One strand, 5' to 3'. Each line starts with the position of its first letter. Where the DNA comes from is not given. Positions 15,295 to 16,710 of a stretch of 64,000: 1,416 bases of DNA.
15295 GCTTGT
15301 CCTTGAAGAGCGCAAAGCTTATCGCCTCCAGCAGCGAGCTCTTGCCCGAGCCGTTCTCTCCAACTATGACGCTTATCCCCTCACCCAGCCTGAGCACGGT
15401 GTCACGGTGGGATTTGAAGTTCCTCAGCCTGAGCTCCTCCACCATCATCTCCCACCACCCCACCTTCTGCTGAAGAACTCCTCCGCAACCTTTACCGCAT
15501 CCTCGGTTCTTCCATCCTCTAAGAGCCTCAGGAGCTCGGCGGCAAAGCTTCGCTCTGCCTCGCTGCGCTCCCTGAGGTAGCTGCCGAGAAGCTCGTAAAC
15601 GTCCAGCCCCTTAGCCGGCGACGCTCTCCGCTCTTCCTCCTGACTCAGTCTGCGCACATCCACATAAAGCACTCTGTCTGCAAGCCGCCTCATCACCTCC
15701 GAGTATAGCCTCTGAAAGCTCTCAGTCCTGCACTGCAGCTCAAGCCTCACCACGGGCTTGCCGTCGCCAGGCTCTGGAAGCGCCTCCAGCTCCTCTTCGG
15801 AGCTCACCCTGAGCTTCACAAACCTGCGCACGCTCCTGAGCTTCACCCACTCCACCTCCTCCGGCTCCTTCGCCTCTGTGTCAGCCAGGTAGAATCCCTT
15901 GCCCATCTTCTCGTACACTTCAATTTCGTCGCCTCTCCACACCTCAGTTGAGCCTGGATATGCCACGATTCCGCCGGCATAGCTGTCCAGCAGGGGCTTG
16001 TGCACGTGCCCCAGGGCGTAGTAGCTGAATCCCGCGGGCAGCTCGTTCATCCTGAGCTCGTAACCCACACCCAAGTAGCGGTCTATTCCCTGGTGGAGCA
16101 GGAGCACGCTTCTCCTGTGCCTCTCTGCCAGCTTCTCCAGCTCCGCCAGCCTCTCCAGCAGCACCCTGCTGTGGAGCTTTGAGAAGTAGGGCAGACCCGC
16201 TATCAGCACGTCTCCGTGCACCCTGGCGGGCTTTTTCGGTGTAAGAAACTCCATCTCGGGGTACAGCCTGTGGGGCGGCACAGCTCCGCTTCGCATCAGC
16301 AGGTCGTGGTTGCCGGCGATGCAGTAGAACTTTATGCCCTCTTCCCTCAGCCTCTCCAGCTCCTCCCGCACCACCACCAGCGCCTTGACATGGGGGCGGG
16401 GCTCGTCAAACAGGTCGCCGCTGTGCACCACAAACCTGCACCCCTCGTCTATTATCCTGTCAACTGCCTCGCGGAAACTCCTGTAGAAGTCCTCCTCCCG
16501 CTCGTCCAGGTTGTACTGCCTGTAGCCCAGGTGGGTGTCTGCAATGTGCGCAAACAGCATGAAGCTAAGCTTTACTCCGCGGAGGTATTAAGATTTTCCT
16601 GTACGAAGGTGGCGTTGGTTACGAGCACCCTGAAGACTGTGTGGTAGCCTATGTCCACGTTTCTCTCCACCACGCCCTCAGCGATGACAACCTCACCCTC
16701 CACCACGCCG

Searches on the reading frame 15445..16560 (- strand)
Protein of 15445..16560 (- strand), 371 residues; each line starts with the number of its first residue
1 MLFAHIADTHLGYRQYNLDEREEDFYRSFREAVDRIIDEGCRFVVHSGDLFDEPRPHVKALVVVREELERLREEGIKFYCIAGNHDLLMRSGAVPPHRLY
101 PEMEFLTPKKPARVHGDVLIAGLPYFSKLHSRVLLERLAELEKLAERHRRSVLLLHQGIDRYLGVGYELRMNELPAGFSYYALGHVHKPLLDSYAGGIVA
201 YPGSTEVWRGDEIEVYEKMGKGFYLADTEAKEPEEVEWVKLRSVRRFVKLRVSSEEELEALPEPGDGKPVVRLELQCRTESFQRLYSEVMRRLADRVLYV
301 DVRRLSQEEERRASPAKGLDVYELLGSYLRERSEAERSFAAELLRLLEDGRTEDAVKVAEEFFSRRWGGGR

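Call 3: search_protein_families(library=pfam, proteins=[window:15445-16560:-], max_evalue=0.1)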
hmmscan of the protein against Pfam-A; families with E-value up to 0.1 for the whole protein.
window:15445-16560:- (371 aa): 3 families
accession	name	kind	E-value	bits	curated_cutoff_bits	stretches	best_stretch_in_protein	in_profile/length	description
PF00149.33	Metallophos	-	1.7e-12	48.6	21.5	1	1-189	1-191/191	Calcineurin-like phosphoesterase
PF12850.12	Metallophos_2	-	1.4e-10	41.8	27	1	1-212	1-142/154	Calcineurin-like phosphoesterase superfamily domain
PF00611.28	FCH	-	0.045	14.5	27.8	1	317-346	11-40/78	Fes/CIP4, and EFC/F-BAR homology domain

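Call 4: search_protein_families(library=ncbifam, proteins=[window:15445-16560:-], max_evalue=0.1)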
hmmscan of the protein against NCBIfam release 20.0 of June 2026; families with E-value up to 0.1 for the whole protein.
window:15445-16560:- (371 aa): 13 families
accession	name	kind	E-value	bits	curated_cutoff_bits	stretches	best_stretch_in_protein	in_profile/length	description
NF041031.1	Mre11_Sulfo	equivalog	4.2e-64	217.1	500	1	3-357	2-366/374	DNA double-strand break repair protein Mre11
NF041029.1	Mre11_Pyroc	equivalog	3.7e-39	134.8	600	2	1-90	1-90/438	DNA double-strand break repair protein Mre11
NF041030.1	Mre11_Halo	equivalog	7.4e-24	84.6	550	1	5-229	6-220/361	DNA double-strand break repair protein Mre11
TIGR00619.1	sbcd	subfamily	1.9e-12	47.6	77.65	1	5-86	5-86/252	exonuclease subunit SbcD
NF041754.1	sbcd_Bac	equivalog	1.1e-07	31.4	750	2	3-95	3-95/390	exonuclease subunit SbcD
NF008206.2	PRK10966.1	equivalog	1.5e-07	30.9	450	2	3-86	3-85/380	exonuclease subunit SbcD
TIGR00024.1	SbcD_rel_arch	hypoth_equivalog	0.00016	21.4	115.2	1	5-91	19-104/224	putative phosphoesterase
NF003743.0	PRK05340.1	equivalog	0.00026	20.2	134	1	5-90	6-86/242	UDP-2,3-diacylglucosamine diphosphatase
NF041753.2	sbcd_Staph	equivalog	0.0008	18.3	480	1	3-87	3-87/375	exonuclease subunit SbcD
TIGR00583.1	mre11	equivalog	0.0011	18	434.6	1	7-68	10-70/405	DNA repair protein (mre11)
TIGR00040.1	yfcE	subfamily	0.0064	16.6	56.25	0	38-87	25-63/158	YfcE family phosphodiesterase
TIGR04123.1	P_estr_lig_assc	hypoth_equivalog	0.012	15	150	1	40-87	64-110/207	ligase-associated DNA damage response endonuclease PdeM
TIGR01854.1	lipid_A_lpxH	equivalog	0.094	12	190.35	0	6-120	4-117/231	UDP-2,3-diacylglucosamine diphosphatase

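Call 42: find_homologous_proteins(query=window:15445-16560:-, max_evalue=1e-40)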
Query window:15445-16560:- (371 aa): 1037 proteins with E <= 1e-40 among 8000 candidates; the best 120 are listed.
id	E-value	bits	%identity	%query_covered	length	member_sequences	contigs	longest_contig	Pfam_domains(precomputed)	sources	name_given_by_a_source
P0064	1.0e-242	823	100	100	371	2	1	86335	PF12850.13,PF00149.34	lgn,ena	-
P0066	9.8e-158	543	69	99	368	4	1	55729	PF12850.13,PF00149.34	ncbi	-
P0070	1.6e-139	483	59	99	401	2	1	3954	PF12850.13,PF00149.34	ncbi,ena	-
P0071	3.2e-137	476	59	98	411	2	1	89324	PF12850.13,PF00149.34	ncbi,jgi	jgi:DNA repair exonuclease SbcCD nuclease subunit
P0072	1.5e-136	473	57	100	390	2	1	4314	PF12850.13,PF00149.34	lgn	-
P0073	1.2e-135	470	59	99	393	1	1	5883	PF12850.13,PF00149.34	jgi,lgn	jgi:DNA repair exonuclease SbcCD nuclease subunit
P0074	5.9e-135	468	58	98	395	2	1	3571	PF12850.13,PF00149.34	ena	-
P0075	1.4e-134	467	59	98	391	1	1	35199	PF12850.13,PF00149.34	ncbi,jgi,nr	ncbi:MAG: DNA repair exonuclease [Euryarchaeota archaeon]|nr:DNA repair exonuclease [Euryarchaeota a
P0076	9.6e-131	454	57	98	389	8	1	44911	PF12850.13,PF00149.34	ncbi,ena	-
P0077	5.5e-130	452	55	100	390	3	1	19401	PF12850.13,PF00149.34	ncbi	ncbi:metallophosphoesterase family protein [Candidatus Pyrohabitans sp.]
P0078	2.2e-121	423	54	98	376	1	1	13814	PF12850.13,PF00149.34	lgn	-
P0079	1.8e-119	417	52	100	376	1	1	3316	PF12850.13,PF00149.34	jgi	-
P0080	8.3e-115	402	50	100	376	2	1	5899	PF12850.13,PF00149.34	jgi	jgi:DNA repair exonuclease SbcCD nuclease subunit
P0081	6.6e-114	399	49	98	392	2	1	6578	PF12850.13,PF00149.34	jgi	jgi:DNA repair exonuclease SbcCD nuclease subunit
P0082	2.4e-113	397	51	98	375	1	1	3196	PF12850.13,PF00149.34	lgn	-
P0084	3.8e-112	393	51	99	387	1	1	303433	PF12850.13,PF00149.34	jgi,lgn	jgi:DNA repair exonuclease SbcCD nuclease subunit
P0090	2.4e-107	377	46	100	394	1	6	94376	PF12850.13,PF00149.34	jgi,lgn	jgi:DNA repair exonuclease SbcCD nuclease subunit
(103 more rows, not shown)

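Call 43: find_encoding_contigs(protein=P0078, flank=5000, max_places=1)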
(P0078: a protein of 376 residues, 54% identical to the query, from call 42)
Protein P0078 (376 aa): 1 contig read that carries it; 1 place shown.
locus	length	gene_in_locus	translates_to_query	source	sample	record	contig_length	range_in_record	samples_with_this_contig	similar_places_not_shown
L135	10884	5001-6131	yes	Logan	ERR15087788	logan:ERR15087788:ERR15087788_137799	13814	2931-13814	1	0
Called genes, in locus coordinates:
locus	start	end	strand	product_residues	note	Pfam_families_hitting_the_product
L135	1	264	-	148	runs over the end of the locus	PF13302:Acetyltransf_3 (weak), PF00583:Acetyltransf_1, PF13420:Acetyltransf_4 (weak), PF13673:Acetyltransf_10, PF13508:Acetyltransf_7, PF08445:FR47 (weak)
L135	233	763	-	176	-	PF07998:Peptidase_M54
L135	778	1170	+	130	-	PF03686:UPF0146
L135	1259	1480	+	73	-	-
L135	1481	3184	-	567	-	PF00920:ILVD_EDD_N, PF24877:ILV_EDD_C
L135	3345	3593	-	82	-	PF22042:EF-G_D2 (weak), PF03144:GTP_EFTU_D2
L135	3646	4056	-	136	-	PF00571:CBS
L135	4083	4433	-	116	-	PF04679:DNA_ligase_A_C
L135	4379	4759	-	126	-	PF04675:DNA_ligase_A_N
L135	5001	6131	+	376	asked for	PF00149:Metallophos, PF12850:Metallophos_2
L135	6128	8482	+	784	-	PF00005:ABC_tran (faint), PF02463:SMC_N, PF13175:AAA_15, PF13304:AAA_21 (weak), PF13476:AAA_23, PF13555:AAA_29 (faint), PF04423:Rad50_zn_hook, PF13304:AAA_21 (weak), +1 more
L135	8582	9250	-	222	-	PF03483:B3_4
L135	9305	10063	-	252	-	PF00142:Fer4_NifH (weak), PF01656:CbiA, PF02374:ArsA_ATPase (weak), PF06564:CBP_BcsQ, PF10609:ParA, PF13614:AAA_31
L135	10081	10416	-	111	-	-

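Call 44: find_encoding_contigs(protein=P0084, flank=5000, max_places=1)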
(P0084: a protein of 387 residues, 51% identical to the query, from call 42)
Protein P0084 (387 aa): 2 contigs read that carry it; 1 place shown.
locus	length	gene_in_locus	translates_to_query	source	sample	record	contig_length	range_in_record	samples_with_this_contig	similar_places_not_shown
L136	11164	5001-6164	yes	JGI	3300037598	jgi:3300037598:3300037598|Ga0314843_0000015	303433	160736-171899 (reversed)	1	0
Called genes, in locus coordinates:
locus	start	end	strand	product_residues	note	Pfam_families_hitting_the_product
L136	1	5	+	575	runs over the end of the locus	PF00916:Sulfate_transp, PF01740:STAS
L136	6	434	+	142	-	PF00582:Usp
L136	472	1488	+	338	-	PF09376:NurA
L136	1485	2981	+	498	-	PF09378:HAS-barrel, PF01935:DUF87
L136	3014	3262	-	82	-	PF22042:EF-G_D2 (weak), PF03144:GTP_EFTU_D2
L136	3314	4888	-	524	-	PF04675:DNA_ligase_A_N, PF01068:DNA_ligase_A_M, PF04679:DNA_ligase_A_C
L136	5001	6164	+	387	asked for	PF00149:Metallophos, PF12850:Metallophos_2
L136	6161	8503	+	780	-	PF00005:ABC_tran (faint), PF02463:SMC_N, PF13175:AAA_15, PF13304:AAA_21 (weak), PF13476:AAA_23, PF04423:Rad50_zn_hook, PF13304:AAA_21 (weak), PF13558:SbcC_Walker_B (weak), +1 more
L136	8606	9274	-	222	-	PF03483:B3_4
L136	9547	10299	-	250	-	PF00254:FKBP_C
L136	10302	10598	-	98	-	-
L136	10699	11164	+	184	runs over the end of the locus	PF01966:HD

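Call 45: find_encoding_contigs(protein=P0090, flank=5000, max_places=1)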
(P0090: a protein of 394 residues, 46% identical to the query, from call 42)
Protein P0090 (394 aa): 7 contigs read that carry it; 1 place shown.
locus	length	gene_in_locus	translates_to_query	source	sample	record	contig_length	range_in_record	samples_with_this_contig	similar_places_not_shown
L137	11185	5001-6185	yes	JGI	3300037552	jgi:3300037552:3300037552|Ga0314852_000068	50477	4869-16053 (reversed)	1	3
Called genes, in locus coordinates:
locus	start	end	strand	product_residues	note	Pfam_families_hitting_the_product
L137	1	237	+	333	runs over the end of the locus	PF09376:NurA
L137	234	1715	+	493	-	PF09378:HAS-barrel, PF01935:DUF87, PF05872:HerA_C (weak)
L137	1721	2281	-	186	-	PF01121:CoaE (faint), PF13238:AAA_18, PF21448:DNMK (faint), PF13207:AAA_17 (weak)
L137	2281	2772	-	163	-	PF00383:dCMP_cyt_deam_1, PF14437:MafB19-deam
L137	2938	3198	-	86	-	PF03144:GTP_EFTU_D2 (weak)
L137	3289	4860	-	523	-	PF04675:DNA_ligase_A_N, PF01068:DNA_ligase_A_M, PF04679:DNA_ligase_A_C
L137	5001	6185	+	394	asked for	PF00149:Metallophos, PF12850:Metallophos_2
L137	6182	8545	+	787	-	PF02463:SMC_N, PF13175:AAA_15, PF13304:AAA_21 (weak), PF13555:AAA_29 (weak), PF04423:Rad50_zn_hook, PF02463:SMC_N, PF13304:AAA_21 (weak), PF13558:SbcC_Walker_B (weak), +1 more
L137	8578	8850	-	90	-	PF08734:GYD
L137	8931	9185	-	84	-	-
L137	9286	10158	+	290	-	PF21686:LigD_Prim-Pol, PF01896:DNA_primase_S (weak)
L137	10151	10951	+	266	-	PF02735:Ku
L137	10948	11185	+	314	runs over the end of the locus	PF01068:DNA_ligase_A_M, PF01331:mRNA_cap_enzyme (faint), PF04679:DNA_ligase_A_C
